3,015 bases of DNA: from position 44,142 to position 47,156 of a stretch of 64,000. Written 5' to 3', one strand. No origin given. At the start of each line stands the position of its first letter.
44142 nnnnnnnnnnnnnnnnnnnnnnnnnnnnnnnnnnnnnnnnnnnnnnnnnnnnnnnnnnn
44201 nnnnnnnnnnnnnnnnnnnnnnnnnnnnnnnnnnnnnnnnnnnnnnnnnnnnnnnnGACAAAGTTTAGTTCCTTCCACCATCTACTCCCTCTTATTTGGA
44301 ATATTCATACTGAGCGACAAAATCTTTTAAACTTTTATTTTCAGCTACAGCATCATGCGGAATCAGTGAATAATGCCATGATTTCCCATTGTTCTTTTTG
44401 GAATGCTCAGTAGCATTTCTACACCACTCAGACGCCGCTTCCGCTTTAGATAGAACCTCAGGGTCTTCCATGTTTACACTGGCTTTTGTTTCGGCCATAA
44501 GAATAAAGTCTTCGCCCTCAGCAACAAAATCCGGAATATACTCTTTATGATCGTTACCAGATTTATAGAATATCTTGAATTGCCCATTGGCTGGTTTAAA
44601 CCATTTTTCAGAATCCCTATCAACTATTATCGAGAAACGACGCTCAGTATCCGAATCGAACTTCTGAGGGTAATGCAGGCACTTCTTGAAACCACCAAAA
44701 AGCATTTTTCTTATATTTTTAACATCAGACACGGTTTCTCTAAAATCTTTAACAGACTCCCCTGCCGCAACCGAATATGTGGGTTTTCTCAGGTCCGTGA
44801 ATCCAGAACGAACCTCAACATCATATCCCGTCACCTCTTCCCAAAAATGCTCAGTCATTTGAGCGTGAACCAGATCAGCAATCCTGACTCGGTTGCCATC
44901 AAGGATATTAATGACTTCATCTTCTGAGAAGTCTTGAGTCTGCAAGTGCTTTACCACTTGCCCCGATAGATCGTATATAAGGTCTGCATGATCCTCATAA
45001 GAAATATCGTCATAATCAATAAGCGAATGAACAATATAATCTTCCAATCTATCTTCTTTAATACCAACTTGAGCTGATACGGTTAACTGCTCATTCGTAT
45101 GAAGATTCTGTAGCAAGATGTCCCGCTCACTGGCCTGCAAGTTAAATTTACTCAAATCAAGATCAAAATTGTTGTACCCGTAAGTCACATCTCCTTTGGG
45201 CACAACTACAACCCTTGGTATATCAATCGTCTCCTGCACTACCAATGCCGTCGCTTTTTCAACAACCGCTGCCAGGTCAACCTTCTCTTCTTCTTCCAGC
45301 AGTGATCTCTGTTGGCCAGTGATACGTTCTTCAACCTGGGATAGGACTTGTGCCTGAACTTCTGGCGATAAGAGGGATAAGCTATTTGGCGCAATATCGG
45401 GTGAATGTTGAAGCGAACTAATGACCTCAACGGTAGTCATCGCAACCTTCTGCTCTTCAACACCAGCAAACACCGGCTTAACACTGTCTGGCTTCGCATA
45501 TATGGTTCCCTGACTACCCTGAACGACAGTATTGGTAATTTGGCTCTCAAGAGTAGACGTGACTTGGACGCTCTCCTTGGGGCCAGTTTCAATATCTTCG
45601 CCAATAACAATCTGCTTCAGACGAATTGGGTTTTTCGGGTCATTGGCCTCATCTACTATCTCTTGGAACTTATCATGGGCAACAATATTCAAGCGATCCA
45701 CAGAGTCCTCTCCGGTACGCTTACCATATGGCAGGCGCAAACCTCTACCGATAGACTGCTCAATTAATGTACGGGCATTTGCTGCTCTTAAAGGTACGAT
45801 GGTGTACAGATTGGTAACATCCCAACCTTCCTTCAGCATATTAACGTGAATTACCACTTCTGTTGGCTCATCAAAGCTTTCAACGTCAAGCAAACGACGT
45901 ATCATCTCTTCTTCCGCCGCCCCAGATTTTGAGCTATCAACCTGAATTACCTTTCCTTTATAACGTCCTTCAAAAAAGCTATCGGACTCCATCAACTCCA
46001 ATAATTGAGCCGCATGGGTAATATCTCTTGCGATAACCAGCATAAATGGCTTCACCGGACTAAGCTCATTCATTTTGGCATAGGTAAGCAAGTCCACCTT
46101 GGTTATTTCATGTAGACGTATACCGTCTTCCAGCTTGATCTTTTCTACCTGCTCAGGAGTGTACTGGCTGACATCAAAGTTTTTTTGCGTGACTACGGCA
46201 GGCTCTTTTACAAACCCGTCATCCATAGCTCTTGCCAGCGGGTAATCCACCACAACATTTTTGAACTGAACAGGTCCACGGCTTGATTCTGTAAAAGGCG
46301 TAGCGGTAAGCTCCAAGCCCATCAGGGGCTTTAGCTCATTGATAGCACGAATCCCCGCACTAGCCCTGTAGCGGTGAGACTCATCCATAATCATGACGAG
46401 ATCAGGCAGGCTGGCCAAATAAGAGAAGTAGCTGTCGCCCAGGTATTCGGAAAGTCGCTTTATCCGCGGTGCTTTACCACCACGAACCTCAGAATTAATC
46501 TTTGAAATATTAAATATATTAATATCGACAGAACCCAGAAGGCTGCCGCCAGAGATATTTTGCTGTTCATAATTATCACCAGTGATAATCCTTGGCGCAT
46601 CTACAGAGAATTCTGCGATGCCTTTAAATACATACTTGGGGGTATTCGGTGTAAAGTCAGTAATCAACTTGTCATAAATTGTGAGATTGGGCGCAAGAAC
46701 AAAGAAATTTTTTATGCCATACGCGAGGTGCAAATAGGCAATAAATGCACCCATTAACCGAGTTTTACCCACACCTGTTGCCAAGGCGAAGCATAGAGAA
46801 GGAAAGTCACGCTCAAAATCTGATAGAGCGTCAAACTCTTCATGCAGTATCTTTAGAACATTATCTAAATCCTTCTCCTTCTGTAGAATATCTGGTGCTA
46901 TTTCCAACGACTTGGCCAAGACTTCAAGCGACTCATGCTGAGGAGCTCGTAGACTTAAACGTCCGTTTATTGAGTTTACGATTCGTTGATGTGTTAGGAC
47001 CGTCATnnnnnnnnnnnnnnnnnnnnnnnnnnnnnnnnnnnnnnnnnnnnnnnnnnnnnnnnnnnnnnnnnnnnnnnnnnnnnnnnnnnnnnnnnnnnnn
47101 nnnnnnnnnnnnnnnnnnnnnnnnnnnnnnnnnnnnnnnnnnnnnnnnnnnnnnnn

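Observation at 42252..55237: Eight-gene single-strand defence operon: HTH - SNF2 helicase - AIPR - two Mod methyltransferases - type III Res-like - two uncharacterised genes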

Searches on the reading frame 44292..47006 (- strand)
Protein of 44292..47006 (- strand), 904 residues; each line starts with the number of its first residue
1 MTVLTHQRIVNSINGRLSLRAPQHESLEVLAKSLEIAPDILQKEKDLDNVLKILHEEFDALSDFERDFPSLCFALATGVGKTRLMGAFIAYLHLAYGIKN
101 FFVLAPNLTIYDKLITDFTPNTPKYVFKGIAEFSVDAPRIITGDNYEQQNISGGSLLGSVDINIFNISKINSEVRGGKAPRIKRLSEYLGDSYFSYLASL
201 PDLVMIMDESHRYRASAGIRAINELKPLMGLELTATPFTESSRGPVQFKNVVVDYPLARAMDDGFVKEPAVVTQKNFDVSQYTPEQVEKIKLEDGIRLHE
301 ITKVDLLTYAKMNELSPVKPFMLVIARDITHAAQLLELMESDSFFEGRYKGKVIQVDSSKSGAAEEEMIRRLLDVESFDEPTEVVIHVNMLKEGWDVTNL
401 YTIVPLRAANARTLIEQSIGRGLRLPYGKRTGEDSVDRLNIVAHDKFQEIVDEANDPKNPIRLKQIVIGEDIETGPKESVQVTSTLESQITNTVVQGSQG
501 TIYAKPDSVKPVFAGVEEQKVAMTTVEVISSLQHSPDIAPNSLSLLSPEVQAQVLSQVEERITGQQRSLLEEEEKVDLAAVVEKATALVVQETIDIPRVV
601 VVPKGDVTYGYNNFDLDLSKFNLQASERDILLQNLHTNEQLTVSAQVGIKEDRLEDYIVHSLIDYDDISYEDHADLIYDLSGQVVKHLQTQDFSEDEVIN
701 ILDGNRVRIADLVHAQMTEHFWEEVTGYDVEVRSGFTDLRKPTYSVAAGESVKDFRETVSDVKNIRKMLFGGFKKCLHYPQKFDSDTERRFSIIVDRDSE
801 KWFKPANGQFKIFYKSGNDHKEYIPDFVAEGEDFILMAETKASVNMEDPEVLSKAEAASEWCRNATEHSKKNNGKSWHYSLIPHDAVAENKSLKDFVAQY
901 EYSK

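Call 3: search_protein_families(library=pfam, proteins=[window:44292-47006:-], max_evalue=0.01)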
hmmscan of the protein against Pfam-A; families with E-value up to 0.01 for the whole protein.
window:44292-47006:- (904 aa): 2 families
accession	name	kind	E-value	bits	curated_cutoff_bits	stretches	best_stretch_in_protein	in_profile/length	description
PF04851.21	ResIII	-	1.2e-22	81.1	22.5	1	17-238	2-163/164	Type III restriction enzyme, res subunit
PF18766.7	SWI2_SNF2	-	0.00012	22.3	26.7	1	181-268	110-187/221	SWI2/SNF2 ATPase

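Call 4: search_protein_families(library=padloc, proteins=[window:44292-47006:-], max_evalue=0.001)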
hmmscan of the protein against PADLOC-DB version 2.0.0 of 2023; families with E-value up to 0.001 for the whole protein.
window:44292-47006:- (904 aa): 8 families
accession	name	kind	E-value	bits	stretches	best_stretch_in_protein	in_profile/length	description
PDLC03648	REase_III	-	9.4e-205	680.4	2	89-563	2-499/871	Type III restriction enzyme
PDLC03647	REase_III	-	4.4e-15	52.9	1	372-452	497-580/989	Type III restriction enzyme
PDLC03649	REase_III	-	4.2e-11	39.5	1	376-428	489-541/973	Type III restriction enzyme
PDLC03650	REase_III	-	2.4e-08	30.9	1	381-431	377-427/898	Type III restriction enzyme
PDLC03651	REase_III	-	5.2e-08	29.4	1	372-427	399-460/873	Type III restriction enzyme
PDLC03653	REase_III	-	6.9e-08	29.1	1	374-446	418-490/883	Type III restriction enzyme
PDLC03658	mREase_IV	-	5.7e-05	19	1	205-426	339-546/953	Type IV methyl-directed restriction enzyme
PDLC03659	mREase_IV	-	0.0001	18.3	1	363-425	493-553/945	Type IV methyl-directed restriction enzyme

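Call 5: search_protein_families(library=ncbifam, proteins=[window:44292-47006:-], max_evalue=0.001)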
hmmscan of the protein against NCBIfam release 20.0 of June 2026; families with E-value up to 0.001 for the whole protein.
window:44292-47006:- (904 aa): 4 families
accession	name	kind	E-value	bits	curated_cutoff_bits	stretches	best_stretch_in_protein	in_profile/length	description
NF046055.1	restr_BPTD_3080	equivalog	3.7e-27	94.7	800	3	380-424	572-616/970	BPTD_3080 family restriction endonuclease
NF012027.0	PRK15483.1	equivalog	3.5e-11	41.8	564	1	391-430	511-553/986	type III restriction-modification system endonuclease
NF053632.1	heli_RadD_YejH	equivalog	2.3e-06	26.2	720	1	245-430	173-347/573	DNA repair helicase RadD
NF008521.0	PRK11448.1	equivalog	0.00029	19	729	0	379-425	754-800/1123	type I restriction-modification system endonuclease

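Call 68: search_dna_similar(query=window:44292-47006:-, collection=plasmids, mode=protein, max_rows=25, max_evalue=1e-20)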
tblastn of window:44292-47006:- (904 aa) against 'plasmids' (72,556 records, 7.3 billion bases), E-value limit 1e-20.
Records with a match: 43; places in all: 44; records where one place covers at least 80% of the query: 23.
Best place of each record, by identity: <60% 43.
By first word of the organism name: Salmonella 15; Aeromonas 2; Roseomonas 2; Paracoccus 2; Arthrobacter 2; Corynebacterium 2; Ancylobacter 2; Deinococcus 1; Ketogulonicigenium 1; Sphingopyxis 1; and 13 more.
By predicted mobility (MOB-suite, as given by PLSDB): conjugative 22; non-mobilizable 12; mobilizable 9.
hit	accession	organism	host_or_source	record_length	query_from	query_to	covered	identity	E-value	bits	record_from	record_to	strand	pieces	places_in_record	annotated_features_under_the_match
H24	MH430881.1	Salmonella enterica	-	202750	8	900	99%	57.9%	0e+0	1036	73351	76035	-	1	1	hypothetical protein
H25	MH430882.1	Salmonella enterica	-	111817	8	900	99%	57.9%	0e+0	1036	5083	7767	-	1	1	hypothetical protein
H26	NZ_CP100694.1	Salmonella enterica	Homo sapiens,stool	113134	8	900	99%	57.9%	0e+0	1036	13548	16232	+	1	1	DEAD/DEAH box helicase family protein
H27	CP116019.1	Salmonella enterica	cell culture,pig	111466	8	900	99%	57.9%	0e+0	1036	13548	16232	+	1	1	DEAD/DEAH box helicase family protein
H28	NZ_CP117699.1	Salmonella enterica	Homo sapiens,tissue sample,leg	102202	8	900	99%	57.9%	0e+0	1036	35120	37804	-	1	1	DEAD/DEAH box helicase family protein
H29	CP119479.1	Salmonella enterica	Product-Raw-Ground, Comminuted or ...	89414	8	900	99%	57.9%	0e+0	1036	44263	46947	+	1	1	DEAD/DEAH box helicase family protein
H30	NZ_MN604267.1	Salmonella enterica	-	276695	8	900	99%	57.9%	0e+0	1036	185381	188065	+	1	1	DEAD/DEAH box helicase family protein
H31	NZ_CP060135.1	Salmonella enterica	slaughtered pig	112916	8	900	99%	57.9%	0e+0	1036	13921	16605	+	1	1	DEAD/DEAH box helicase family protein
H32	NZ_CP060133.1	Salmonella enterica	slaughtered pig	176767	8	900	99%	57.9%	0e+0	1036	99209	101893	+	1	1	DEAD/DEAH box helicase family protein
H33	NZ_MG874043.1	Salmonella sp.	-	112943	8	900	99%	57.9%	0e+0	1036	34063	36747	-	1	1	DEAD/DEAH box helicase family protein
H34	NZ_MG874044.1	Salmonella sp.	-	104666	8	900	99%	57.9%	0e+0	1036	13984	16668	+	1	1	DEAD/DEAH box helicase family protein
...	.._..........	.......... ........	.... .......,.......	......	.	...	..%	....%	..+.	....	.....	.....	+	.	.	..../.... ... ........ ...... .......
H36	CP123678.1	Salmonella enterica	animal-swine-market swine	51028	8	900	99%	57.9%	0e+0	1036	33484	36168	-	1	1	DEAD/DEAH box helicase family protein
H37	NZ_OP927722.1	Salmonella sp.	-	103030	8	900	99%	57.9%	0e+0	1036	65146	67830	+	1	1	DEAD/DEAH box helicase family protein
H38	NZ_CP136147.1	Salmonella enterica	Homo sapiens,Skin secretion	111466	8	900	99%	57.9%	0e+0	1036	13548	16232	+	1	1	DEAD/DEAH box helicase family protein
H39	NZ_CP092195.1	Deinococcus sp. KNUC1210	Setaria viridis,cell ...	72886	8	896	98%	47.2%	0e+0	823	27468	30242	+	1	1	DEAD/DEAH box helicase family protein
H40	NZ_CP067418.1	Aeromonas media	cell culture,water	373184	9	903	99%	45.5%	0e+0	756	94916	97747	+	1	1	DEAD/DEAH box helicase family protein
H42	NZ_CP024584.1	Roseomonas sp. FDAARGOS_362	Homo sapiens,peripheral Blood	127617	4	889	98%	45.0%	0e+0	719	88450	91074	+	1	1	DEAD/DEAH box helicase family protein | site-specific DNA-methyltransferase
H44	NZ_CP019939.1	Ketogulonicigenium robustum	cell culture,soil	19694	1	900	100%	43.8%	0e+0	721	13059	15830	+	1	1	DEAD/DEAH box helicase family protein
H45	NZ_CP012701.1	Sphingopyxis macrogoltabida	whole organism,activated sludge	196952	1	900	100%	42.7%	0e+0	676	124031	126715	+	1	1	DEAD/DEAH box helicase family protein | site-specific DNA-methyltransferase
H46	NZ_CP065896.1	Paracoccus marcusii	Cancer pagurus,whole ...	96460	1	900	100%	42.6%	0e+0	711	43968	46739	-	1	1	DEAD/DEAH box helicase family protein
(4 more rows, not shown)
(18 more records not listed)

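Call 70: get_annotated_region(hit=H26, flank=9000)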
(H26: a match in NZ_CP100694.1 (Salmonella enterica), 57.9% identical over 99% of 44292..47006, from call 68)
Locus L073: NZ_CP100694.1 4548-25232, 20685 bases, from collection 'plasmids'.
description: Salmonella enterica subsp. enterica serovar London strain R18.1595 plasmid pR18.1595_113k, complete sequence
organism: Salmonella enterica (NCBI taxid 149390)
taxonomy: Bacteria; Pseudomonadota; Gammaproteobacteria; Enterobacterales; Enterobacteriaceae; Salmonella; Salmonella enterica
host: -; source: Homo sapiens,stool; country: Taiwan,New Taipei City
typing (MOB-suite, as given by PLSDB): conjugative; replicon IncFIB; relaxase MOBC; mating-pair formation MPF_T
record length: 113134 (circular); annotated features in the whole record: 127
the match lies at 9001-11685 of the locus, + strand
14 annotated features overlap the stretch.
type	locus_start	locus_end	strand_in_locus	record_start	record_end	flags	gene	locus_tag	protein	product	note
CDS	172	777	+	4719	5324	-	-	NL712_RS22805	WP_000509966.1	recombinase family protein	GO:0006310 - DNA recombination [Evidence IEA]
CDS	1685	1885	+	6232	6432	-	-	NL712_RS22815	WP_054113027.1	helix-turn-helix domain-containing protein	-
CDS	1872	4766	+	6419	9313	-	-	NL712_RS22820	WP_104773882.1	SNF2-related protein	-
CDS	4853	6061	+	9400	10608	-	-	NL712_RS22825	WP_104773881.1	IS256 family transposase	-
CDS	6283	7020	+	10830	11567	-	-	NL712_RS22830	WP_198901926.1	Abi family protein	-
CDS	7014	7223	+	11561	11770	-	-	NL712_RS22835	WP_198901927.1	hypothetical protein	-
CDS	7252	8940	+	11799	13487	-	-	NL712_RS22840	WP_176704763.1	site-specific DNA-methyltransferase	GO:0006306 - DNA methylation [Evidence IEA]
CDS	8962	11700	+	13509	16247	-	-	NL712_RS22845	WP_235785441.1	DEAD/DEAH box helicase family protein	-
CDS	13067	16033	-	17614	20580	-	-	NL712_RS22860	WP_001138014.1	Tn3-like element TnAs1 family transposase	-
CDS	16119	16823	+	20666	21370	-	-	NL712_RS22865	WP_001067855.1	IS6-like element IS26 family transposase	-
predicted_resistance_gene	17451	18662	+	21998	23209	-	floR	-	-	chloramphenicol/florfenicol efflux MFS transporter FloR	predicted by amrfinderplus; class PHENICOL; identity 100.0%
CDS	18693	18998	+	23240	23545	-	-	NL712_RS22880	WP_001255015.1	LysR family transcriptional regulator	-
predicted_resistance_gene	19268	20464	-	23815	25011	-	tet(A)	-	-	tetracycline efflux MFS transporter Tet(A)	predicted by amrfinderplus; class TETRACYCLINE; identity 100.0%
CDS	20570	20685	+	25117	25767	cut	tetR(A)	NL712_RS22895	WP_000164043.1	tetracycline resistance transcriptional repressor TetR(A)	-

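Call 71: get_annotated_region(hit=H39, flank=9000)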
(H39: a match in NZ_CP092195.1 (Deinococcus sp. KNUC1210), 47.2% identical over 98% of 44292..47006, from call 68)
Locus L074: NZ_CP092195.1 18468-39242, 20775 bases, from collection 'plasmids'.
description: Deinococcus sp. KNUC1210 plasmid unnamed8, complete sequence
organism: Deinococcus sp. KNUC1210 (NCBI taxid 2917691)
taxonomy: Bacteria; Deinococcota; Deinococci; Deinococcales; Deinococcaceae; Deinococcus; Deinococcus sp. KNUC1210
host: -; source: Setaria viridis,cell culture,rhizospheric soil; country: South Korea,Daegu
typing (MOB-suite, as given by PLSDB): non-mobilizable
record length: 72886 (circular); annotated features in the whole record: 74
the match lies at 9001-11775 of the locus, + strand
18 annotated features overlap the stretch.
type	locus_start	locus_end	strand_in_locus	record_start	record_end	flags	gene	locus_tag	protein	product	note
CDS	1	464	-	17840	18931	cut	-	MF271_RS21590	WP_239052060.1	transposase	-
CDS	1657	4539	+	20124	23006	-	-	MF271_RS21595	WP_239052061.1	SNF2-related protein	-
CDS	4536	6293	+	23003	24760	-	-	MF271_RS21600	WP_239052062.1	AIPR family protein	-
CDS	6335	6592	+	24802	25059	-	-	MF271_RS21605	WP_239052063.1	helix-turn-helix transcriptional regulator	-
CDS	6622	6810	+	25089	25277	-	-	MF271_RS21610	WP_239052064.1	hypothetical protein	-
CDS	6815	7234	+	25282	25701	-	-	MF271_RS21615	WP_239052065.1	type II toxin-antitoxin system VapC family toxin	-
CDS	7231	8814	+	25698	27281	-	-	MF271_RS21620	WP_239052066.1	site-specific DNA-methyltransferase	GO:0006306 - DNA methylation [Evidence IEA]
CDS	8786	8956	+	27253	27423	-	-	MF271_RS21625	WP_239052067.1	hypothetical protein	-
CDS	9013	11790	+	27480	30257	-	-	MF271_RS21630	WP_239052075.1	DEAD/DEAH box helicase family protein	-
CDS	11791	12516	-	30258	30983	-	-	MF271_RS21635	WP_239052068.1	hypothetical protein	-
CDS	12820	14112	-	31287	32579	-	-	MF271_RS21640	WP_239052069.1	hypothetical protein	-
CDS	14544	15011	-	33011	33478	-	-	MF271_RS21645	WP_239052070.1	hypothetical protein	-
CDS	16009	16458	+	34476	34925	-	-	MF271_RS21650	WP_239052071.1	hypothetical protein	-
CDS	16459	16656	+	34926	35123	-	-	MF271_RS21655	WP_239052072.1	hypothetical protein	-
CDS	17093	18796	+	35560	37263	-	-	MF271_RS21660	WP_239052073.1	RNA-directed DNA polymerase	-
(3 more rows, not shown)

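Call 72: get_annotated_region(hit=H40, flank=9000)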
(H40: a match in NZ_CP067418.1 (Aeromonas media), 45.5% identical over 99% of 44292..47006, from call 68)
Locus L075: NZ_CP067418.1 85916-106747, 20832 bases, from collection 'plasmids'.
description: Aeromonas media strain E31 plasmid pE31A, complete sequence
organism: Aeromonas media (NCBI taxid 651)
taxonomy: Bacteria; Pseudomonadota; Gammaproteobacteria; Aeromonadales; Aeromonadaceae; Aeromonas; Aeromonas media
host: -; source: cell culture,water; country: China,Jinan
typing (MOB-suite, as given by PLSDB): non-mobilizable; replicon IncU
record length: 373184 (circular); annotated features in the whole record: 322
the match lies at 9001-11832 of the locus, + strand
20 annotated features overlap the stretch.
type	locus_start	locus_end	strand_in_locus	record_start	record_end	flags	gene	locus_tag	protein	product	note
CDS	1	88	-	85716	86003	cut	-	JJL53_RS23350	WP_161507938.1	hypothetical protein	-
CDS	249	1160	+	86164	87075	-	-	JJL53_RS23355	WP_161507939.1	WYL domain-containing protein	-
CDS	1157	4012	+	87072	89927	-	-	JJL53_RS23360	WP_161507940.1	SNF2-related protein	-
CDS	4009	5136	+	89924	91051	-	-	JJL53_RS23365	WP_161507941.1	AAA family ATPase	-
CDS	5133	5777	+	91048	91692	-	-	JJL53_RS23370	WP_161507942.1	DUF4276 family protein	-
CDS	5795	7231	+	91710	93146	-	-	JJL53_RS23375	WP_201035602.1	site-specific DNA-methyltransferase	GO:0006306 - DNA methylation [Evidence IEA]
CDS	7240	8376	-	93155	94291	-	-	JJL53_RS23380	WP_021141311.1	ISAs1-like element ISAs12 family transposase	GO:0006313 - DNA transposition [Evidence IEA]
CDS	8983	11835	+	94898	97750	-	-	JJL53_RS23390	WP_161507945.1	DEAD/DEAH box helicase family protein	-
CDS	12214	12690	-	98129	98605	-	-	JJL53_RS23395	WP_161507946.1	Dps family protein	-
CDS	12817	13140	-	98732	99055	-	-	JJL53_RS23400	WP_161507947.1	rhodanese-like domain-containing protein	-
CDS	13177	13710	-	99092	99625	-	dsbB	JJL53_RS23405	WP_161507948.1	disulfide bond formation protein DsbB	GO:0006457 - protein folding [Evidence IEA]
CDS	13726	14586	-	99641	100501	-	-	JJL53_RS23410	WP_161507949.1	MBL fold metallo-hydrolase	-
CDS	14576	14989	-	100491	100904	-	-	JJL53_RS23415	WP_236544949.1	PaaI family thioesterase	-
CDS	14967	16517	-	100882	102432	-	-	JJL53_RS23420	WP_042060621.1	IS66 family transposase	-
CDS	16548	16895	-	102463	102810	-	tnpB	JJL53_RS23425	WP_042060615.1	IS66 family insertion sequence element accessory protein TnpB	-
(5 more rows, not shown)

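Call 73: get_annotated_region(hit=H44, flank=9000)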
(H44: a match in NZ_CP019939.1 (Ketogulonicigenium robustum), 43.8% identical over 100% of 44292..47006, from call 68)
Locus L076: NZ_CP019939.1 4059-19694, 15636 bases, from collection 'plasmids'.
description: Ketogulonicigenium robustum strain SPU_B003 plasmid unnamed2, complete sequence
organism: Ketogulonicigenium robustum (NCBI taxid 92947)
taxonomy: Bacteria; Pseudomonadota; Alphaproteobacteria; Rhodobacterales; Roseobacteraceae; Ketogulonicigenium; Ketogulonicigenium robustum
host: -; source: cell culture,soil; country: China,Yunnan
typing (MOB-suite, as given by PLSDB): mobilizable; replicon rep_cluster_1315; relaxase MOBH
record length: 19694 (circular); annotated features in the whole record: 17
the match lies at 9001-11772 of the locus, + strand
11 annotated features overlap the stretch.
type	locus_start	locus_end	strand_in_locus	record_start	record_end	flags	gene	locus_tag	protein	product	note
CDS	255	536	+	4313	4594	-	-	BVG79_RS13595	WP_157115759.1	hypothetical protein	-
CDS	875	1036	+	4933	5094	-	-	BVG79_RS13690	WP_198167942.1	hypothetical protein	-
CDS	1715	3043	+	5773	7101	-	drt2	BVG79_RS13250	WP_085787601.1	antiviral reverse transcriptase Drt2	GO:0051607 - defense response to virus [Evidence IEA]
CDS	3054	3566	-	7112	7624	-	-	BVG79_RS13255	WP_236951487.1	recombinase family protein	GO:0006310 - DNA recombination [Evidence IEA]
CDS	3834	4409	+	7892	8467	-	-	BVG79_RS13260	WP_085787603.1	hypothetical protein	-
CDS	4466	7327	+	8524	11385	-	-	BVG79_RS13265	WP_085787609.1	SNF2-related protein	-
CDS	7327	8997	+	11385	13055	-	-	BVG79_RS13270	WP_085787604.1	site-specific DNA-methyltransferase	GO:0006306 - DNA methylation [Evidence IEA]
CDS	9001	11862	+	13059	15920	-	-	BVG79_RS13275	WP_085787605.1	DEAD/DEAH box helicase family protein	-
CDS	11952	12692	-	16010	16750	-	-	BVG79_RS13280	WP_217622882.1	helix-turn-helix transcriptional regulator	-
CDS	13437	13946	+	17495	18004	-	mobI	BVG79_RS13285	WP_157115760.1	conjugative transfer protein MobI(A/C)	-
CDS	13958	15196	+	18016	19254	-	-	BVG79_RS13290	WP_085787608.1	TraI domain-containing protein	-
